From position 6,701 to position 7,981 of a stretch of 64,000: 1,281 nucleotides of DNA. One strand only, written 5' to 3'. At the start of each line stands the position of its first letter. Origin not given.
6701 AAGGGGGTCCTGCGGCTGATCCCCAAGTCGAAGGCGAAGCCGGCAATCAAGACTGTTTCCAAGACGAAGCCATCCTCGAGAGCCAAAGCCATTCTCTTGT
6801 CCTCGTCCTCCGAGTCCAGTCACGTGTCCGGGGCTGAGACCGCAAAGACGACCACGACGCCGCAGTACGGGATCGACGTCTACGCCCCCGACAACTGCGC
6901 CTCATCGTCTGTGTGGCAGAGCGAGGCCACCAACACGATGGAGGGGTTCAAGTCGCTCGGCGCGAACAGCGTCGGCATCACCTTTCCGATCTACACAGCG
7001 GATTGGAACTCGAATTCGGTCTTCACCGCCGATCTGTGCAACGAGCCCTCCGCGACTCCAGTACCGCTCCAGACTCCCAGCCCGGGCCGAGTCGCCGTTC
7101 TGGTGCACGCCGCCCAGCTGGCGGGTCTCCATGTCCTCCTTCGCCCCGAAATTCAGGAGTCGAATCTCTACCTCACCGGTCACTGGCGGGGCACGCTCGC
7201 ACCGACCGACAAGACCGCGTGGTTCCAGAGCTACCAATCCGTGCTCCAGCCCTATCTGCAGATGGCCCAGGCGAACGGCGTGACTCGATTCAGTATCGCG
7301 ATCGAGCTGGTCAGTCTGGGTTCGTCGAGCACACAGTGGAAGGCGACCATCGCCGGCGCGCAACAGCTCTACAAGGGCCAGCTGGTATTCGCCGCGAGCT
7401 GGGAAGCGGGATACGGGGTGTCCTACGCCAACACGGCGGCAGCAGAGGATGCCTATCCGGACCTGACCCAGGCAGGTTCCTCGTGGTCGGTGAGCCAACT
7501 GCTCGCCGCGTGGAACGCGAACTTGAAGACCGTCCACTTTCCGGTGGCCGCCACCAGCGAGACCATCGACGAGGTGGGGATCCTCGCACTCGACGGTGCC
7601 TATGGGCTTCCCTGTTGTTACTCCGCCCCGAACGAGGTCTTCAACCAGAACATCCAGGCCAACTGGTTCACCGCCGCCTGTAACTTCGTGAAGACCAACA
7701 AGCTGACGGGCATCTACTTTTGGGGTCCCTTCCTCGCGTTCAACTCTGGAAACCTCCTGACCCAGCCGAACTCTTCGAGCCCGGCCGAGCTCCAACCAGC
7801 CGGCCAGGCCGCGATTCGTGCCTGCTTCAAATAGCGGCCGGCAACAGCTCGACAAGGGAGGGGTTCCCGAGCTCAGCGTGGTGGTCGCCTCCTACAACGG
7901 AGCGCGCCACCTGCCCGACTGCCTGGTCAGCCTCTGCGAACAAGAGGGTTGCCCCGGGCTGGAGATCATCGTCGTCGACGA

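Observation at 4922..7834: Secreted pentapeptide-repeat array fused to the GH-like domain, with a regular higher-order module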

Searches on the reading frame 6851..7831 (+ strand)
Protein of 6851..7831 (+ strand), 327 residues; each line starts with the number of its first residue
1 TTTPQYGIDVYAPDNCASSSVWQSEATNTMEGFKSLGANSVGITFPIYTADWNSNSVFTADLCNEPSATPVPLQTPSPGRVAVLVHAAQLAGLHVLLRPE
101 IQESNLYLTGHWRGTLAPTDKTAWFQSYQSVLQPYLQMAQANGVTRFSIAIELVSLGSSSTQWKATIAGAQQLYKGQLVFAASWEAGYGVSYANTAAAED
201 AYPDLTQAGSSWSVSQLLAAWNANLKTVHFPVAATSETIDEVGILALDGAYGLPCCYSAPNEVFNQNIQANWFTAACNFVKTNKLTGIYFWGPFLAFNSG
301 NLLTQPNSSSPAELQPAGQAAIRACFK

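Call 15: search_solved_structures(query=window:6851-7831:+, max_evalue=10, show_alignments=3)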
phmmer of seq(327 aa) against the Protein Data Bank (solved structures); distinct sequences matched with E-value up to 10: 11.
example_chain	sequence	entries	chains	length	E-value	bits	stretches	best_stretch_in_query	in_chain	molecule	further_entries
4cd6_A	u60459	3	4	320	2e-05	27.2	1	65-180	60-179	ENDO-BETA-1,4-MANNANASE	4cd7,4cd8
3civ_A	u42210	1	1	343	2.4e-05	27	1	65-180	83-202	Endo-beta-1,4-mannanase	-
7dv7_A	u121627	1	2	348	4.6e-05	26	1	71-180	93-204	Endo-beta-1,4-mannanase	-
7dvz_A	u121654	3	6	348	0.00031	23.3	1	71-180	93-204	Endo-beta-1,4-mannanase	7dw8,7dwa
7dvj_A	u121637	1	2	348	0.00031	23.3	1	71-180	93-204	Endo-beta-1,4-mannanase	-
5ylh_A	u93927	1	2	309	0.0048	19.4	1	83-180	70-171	beta-1,4-mannanase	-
5yli_B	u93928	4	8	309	0.0048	19.4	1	83-180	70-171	beta-1,4-mannanas | beta-1,4-mannanase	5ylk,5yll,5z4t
5o8h_A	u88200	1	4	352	2.3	10.6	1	60-109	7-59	Alcohol dehydrogenase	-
5o9d_A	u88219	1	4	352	2.3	10.6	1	60-109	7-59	Alcohol dehydrogenase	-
6ffx_A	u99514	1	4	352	2.5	10.4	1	60-109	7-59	Alcohol dehydrogenase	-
6ffz_A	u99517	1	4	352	3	10.2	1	60-108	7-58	Alcohol dehydrogenase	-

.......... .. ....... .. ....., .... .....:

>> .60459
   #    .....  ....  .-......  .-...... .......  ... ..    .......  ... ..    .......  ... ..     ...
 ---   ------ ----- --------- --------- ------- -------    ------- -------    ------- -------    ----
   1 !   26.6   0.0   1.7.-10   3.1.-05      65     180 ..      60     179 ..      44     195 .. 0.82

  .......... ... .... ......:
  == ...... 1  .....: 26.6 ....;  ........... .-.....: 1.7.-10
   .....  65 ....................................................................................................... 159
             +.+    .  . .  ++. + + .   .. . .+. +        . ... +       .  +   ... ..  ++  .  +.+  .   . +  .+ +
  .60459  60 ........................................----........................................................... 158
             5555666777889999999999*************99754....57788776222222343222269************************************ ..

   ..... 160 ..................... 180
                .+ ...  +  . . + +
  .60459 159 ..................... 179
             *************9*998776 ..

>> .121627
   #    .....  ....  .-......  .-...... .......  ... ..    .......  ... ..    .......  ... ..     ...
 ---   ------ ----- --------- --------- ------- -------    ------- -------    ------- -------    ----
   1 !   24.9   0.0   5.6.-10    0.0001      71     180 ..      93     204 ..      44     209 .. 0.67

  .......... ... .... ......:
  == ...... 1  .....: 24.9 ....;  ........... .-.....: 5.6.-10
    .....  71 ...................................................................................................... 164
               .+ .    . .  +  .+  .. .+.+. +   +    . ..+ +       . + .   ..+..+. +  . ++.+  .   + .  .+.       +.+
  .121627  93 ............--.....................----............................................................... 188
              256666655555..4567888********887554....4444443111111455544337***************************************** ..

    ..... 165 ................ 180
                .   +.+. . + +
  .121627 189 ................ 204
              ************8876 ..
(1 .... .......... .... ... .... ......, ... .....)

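Call 49: find_homologous_proteins(query=window:6854-7831:+, max_evalue=0.00001)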
Query window:6854-7831:+ (326 aa): 178 proteins with E <= 0.00001 among 4397 candidates; the best 120 are listed.
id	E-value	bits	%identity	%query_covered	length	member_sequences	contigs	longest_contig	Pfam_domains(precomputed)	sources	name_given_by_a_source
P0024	1.1e-114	401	57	99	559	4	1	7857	PF13576.13,PF13599.14,PF00805.29,PF22612.3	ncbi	ncbi:MAG: pentapeptide repeat-containing protein [Acidimicrobiales bacterium]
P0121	1.5e-114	401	59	100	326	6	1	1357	PF22612.3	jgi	jgi:hypothetical protein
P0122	7.7e-107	375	58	91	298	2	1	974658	PF22612.3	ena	-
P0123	8.0e-107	375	57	100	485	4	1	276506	PF00805.29,PF22612.3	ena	-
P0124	3.0e-102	360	53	100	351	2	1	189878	PF22612.3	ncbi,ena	-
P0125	2.4e-101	357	54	100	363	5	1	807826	PF22612.3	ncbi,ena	-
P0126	4.5e-101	356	54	100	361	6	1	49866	PF22612.3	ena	-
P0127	1.1e-100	355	55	99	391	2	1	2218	PF22612.3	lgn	-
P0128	3.6e-99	350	53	100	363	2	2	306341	PF22612.3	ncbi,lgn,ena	-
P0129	3.3e-98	347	54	99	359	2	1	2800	PF22612.3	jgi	jgi:hypothetical protein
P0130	3.5e-98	347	53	100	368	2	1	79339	PF22612.3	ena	-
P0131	3.4e-97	344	55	100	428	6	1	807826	PF22612.3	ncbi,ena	-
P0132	1.6e-96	341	52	99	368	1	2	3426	PF22612.3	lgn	-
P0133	2.1e-96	341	53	100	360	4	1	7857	PF22612.3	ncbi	ncbi:MAG: hypothetical protein ABSC41_18545 [Acidimicrobiales bacterium]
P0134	4.3e-95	337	56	91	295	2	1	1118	PF22612.3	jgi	jgi:hypothetical protein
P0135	1.1e-94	335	51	100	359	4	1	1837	PF22612.3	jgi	-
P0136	1.9e-94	335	50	100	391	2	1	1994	PF22612.3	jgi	jgi:hypothetical protein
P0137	4.3e-94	333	50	100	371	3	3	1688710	PF22612.3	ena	-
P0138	7.3e-93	329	52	100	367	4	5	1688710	PF22612.3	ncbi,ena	-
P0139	2.6e-92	328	50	99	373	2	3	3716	PF22612.3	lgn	-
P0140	2.6e-92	328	51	100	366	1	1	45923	PF22612.3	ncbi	ncbi:MAG: hypothetical protein ABSC41_02420 [Acidimicrobiales bacterium]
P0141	3.3e-92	327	51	99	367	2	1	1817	PF22612.3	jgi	jgi:hypothetical protein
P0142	9.5e-92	326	51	99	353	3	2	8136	PF22612.3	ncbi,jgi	ncbi:MAG: hypothetical protein ABSC41_17510 [Acidimicrobiales bacterium]|jgi:hypothetical protein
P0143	1.1e-90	322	51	99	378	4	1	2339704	PF22612.3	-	-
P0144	8.9e-90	319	53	96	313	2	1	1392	PF22612.3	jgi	jgi:hypothetical protein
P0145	1.9e-89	318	52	99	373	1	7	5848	PF22612.3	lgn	-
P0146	2.8e-86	308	51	99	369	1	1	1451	PF22612.3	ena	-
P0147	7.8e-86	306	49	100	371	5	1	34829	PF22612.3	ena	-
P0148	2.3e-80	288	48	99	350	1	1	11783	PF22612.3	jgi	jgi:hypothetical protein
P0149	3.4e-78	281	47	99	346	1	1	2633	PF22612.3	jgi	jgi:hypothetical protein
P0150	5.8e-74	267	46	99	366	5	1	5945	PF22612.3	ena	-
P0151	1.2e-73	266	45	99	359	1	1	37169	PF22612.3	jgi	jgi:hypothetical protein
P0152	2.4e-73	265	45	98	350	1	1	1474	PF22612.3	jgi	jgi:hypothetical protein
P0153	5.1e-72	261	43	100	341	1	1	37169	PF22612.3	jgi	jgi:hypothetical protein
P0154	9.2e-72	260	43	100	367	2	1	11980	PF22612.3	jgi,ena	-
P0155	1.1e-71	260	56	76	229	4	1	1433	PF22612.3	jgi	jgi:hypothetical protein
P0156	1.3e-71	260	43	99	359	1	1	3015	PF22612.3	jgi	jgi:hypothetical protein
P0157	1.4e-71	259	43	99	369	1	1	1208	PF22612.3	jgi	-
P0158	1.6e-71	259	44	98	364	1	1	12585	PF22612.3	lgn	-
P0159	2.0e-70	256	44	100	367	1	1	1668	PF22612.3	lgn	-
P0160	3.3e-70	255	53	77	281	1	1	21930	PF22612.3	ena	-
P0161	2.8e-68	249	43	99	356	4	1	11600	PF22612.3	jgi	jgi:hypothetical protein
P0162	2.7e-66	242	63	56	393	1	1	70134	PF00805.29,PF22612.3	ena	-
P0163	1.4e-65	240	41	99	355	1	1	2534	PF22612.3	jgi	jgi:hypothetical protein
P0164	4.3e-65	238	45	90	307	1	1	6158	PF22612.3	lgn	-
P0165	7.9e-65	237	43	100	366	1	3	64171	PF22612.3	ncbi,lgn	-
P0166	1.1e-64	237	42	99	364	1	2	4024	PF22612.3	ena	-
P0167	1.7e-63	233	42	99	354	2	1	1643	PF22612.3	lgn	-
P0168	1.7e-63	233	43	99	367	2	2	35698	PF22612.3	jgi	jgi:hypothetical protein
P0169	8.3e-63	231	41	99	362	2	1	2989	PF22612.3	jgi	jgi:hypothetical protein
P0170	4.2e-62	228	40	99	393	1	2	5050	PF22612.3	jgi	jgi:hypothetical protein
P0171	3.5e-61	225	41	99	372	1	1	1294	PF22612.3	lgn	-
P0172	1.9e-60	223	40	99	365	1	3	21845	PF22612.3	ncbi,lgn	-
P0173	1.6e-59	220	40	99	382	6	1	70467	PF22612.3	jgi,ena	-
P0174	2.0e-57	213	39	95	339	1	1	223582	PF22612.3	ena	-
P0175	2.3e-57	213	41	99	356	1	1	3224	PF22612.3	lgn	-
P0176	5.9e-57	211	51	62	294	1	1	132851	PF22612.3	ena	-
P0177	6.5e-53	198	38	99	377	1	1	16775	PF22612.3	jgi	jgi:hypothetical protein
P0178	2.1e-52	196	37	99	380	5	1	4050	PF22612.3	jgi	jgi:hypothetical protein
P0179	3.2e-51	193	39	94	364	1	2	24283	PF22612.3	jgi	jgi:hypothetical protein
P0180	3.2e-49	186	38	98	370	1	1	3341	PF22612.3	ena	-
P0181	1.3e-47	181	39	89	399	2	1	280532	PF22612.3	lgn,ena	-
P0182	1.5e-47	181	37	100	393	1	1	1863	PF22612.3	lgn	-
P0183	1.6e-47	180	38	94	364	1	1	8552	PF22612.3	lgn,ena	-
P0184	8.8e-47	178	37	99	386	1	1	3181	PF22612.3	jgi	jgi:hypothetical protein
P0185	1.6e-46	177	36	93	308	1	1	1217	PF22612.3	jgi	jgi:hypothetical protein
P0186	2.4e-46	177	36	99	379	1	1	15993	PF22612.3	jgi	jgi:hypothetical protein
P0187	2.4e-46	177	39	99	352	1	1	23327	PF22612.3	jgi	jgi:hypothetical protein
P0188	3.8e-45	173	37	100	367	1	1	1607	PF22612.3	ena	-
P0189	4.7e-45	172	37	100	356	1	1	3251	PF22612.3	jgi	jgi:hypothetical protein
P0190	2.3e-44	170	37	99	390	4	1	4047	PF22612.3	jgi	jgi:hypothetical protein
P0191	3.5e-44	169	36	99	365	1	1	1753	PF22612.3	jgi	jgi:hypothetical protein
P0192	5.7e-44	169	35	100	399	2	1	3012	PF22612.3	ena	-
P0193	1.2e-43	168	36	98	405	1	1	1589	PF22612.3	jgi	jgi:hypothetical protein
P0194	1.7e-43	167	35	98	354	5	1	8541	PF22612.3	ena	-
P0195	3.2e-43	166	40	87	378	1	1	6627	PF22612.3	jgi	jgi:hypothetical protein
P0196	4.8e-43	166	36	99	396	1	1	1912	PF22612.3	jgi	jgi:hypothetical protein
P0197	7.1e-43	165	34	100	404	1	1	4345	PF22612.3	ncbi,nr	ncbi:MAG: hypothetical protein HOV83_27815 [Catenulispora sp.]|nr:hypothetical protein [Catenulispor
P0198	8.7e-43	165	36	98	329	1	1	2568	PF22612.3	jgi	jgi:hypothetical protein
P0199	1.7e-42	164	36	99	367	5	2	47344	PF22612.3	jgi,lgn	jgi:hypothetical protein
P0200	6.1e-42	162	34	100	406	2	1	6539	PF22612.3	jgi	jgi:hypothetical protein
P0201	1.2e-41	161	35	99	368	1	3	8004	PF22612.3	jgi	jgi:hypothetical protein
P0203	1.3e-41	161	35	99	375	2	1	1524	PF22612.3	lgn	-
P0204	4.0e-41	159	37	89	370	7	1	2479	PF22612.3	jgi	-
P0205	5.3e-41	159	35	98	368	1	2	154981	PF22612.3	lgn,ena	-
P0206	5.6e-41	159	36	98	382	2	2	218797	PF22612.3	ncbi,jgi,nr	ncbi:MAG TPA: hypothetical protein VL551_19770 [Actinospica sp.]|jgi:hypothetical protein|nr:hypothe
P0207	1.1e-40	158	36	100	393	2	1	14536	PF22612.3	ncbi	-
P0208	1.5e-40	157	38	99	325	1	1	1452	PF22612.3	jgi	jgi:hypothetical protein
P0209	1.6e-40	157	37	90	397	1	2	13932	PF22612.3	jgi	jgi:hypothetical protein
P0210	2.1e-40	157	34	98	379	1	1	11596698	PF22612.3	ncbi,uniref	ncbi:glycoside hydrolase family 113 [Actinoplanes sp. HUAS TT8]|uniref:glycoside hydrolase family 11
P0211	5.8e-40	156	35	100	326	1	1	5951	PF22612.3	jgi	jgi:hypothetical protein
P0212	7.5e-40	155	36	99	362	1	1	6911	PF22612.3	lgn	-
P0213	7.9e-40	155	34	99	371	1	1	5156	PF22612.3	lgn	-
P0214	8.0e-40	155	35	89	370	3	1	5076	PF22612.3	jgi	jgi:hypothetical protein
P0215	2.4e-39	154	35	99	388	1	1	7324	PF22612.3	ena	-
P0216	3.0e-39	153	38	99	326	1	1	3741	PF22612.3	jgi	jgi:hypothetical protein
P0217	6.1e-39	152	33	99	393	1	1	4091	PF22612.3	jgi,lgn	-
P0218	1.0e-38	151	35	93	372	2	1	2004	PF22612.3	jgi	jgi:hypothetical protein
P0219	1.2e-38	151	35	89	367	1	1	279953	PF22612.3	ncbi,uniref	ncbi:glycoside hydrolase family 113 [Actinoplanes sp. NPDC020271]|uniref:glycoside hydrolase family 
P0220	1.2e-38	151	35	93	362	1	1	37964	PF22612.3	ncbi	-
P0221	1.5e-38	151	36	83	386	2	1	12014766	PF22612.3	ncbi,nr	ncbi:hypothetical protein L3i22_107140 [Actinoplanes sp. L3-i22]|nr:hypothetical protein L3i22_10714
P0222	2.5e-38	150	34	93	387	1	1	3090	PF22612.3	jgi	jgi:hypothetical protein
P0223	5.4e-38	149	35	91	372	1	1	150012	PF22612.3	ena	-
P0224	6.0e-38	149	36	89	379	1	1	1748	PF22612.3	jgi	jgi:hypothetical protein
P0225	1.0e-37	148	34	100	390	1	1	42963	PF22612.3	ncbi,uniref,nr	ncbi:hypothetical protein KDL01_11695 [Actinospica durhamensis]|uniref:Uncharacterized protein n=1 T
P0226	1.9e-37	147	34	99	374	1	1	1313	PF22612.3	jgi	-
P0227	2.5e-37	147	35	99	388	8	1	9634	PF22612.3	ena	-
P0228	2.5e-37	147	36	89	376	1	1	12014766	PF22612.3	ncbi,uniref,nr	ncbi:hypothetical protein [Actinoplanes sp. L3-i22]|uniref:glycoside hydrolase family 113 n=1 Tax=Ac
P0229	3.4e-37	146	36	89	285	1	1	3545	PF22612.3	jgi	jgi:hypothetical protein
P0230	3.5e-37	146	34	100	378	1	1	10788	PF22612.3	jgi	jgi:hypothetical protein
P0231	3.5e-37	146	36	99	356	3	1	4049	PF22612.3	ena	-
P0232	4.6e-37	146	34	89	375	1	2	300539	PF22612.3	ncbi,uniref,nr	ncbi:glycoside hydrolase family 113 [Actinoplanes siamensis]|uniref:Uncharacterized protein n=1 Tax=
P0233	5.2e-37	146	32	99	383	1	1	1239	PF22612.3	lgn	-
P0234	5.7e-37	146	32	99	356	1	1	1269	PF22612.3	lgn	-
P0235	8.4e-37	145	37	99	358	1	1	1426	PF22612.3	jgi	jgi:hypothetical protein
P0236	1.4e-36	144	31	99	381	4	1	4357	PF22612.3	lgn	-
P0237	2.0e-36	144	34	99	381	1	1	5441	PF22612.3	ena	-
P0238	2.3e-36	144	36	83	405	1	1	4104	PF22612.3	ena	-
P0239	3.8e-36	143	32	99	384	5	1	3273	PF22612.3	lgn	-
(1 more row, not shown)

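Call 52: search_solved_structures(query=A2, max_evalue=0.01, show_alignments=2)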
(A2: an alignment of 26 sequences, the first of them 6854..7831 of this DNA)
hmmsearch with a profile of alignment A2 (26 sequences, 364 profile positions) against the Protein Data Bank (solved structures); distinct sequences matched with E-value up to 0.01: 7.
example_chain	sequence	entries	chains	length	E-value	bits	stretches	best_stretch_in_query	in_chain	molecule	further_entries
7dv7_A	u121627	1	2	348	2e-15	60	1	56-258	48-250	Endo-beta-1,4-mannanase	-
7dvz_A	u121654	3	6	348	4.1e-14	55.7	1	56-258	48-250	Endo-beta-1,4-mannanase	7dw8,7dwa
7dvj_A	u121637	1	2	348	4.5e-14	55.5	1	56-258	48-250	Endo-beta-1,4-mannanase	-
4cd6_A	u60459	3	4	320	9.3e-13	51.2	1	106-246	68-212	ENDO-BETA-1,4-MANNANASE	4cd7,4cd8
3civ_A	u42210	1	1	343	1.1e-12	50.9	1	106-246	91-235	Endo-beta-1,4-mannanase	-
5ylh_A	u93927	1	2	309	1e-11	47.8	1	112-338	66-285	beta-1,4-mannanase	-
5yli_B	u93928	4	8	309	1.1e-10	44.4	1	112-224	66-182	beta-1,4-mannanas | beta-1,4-mannanase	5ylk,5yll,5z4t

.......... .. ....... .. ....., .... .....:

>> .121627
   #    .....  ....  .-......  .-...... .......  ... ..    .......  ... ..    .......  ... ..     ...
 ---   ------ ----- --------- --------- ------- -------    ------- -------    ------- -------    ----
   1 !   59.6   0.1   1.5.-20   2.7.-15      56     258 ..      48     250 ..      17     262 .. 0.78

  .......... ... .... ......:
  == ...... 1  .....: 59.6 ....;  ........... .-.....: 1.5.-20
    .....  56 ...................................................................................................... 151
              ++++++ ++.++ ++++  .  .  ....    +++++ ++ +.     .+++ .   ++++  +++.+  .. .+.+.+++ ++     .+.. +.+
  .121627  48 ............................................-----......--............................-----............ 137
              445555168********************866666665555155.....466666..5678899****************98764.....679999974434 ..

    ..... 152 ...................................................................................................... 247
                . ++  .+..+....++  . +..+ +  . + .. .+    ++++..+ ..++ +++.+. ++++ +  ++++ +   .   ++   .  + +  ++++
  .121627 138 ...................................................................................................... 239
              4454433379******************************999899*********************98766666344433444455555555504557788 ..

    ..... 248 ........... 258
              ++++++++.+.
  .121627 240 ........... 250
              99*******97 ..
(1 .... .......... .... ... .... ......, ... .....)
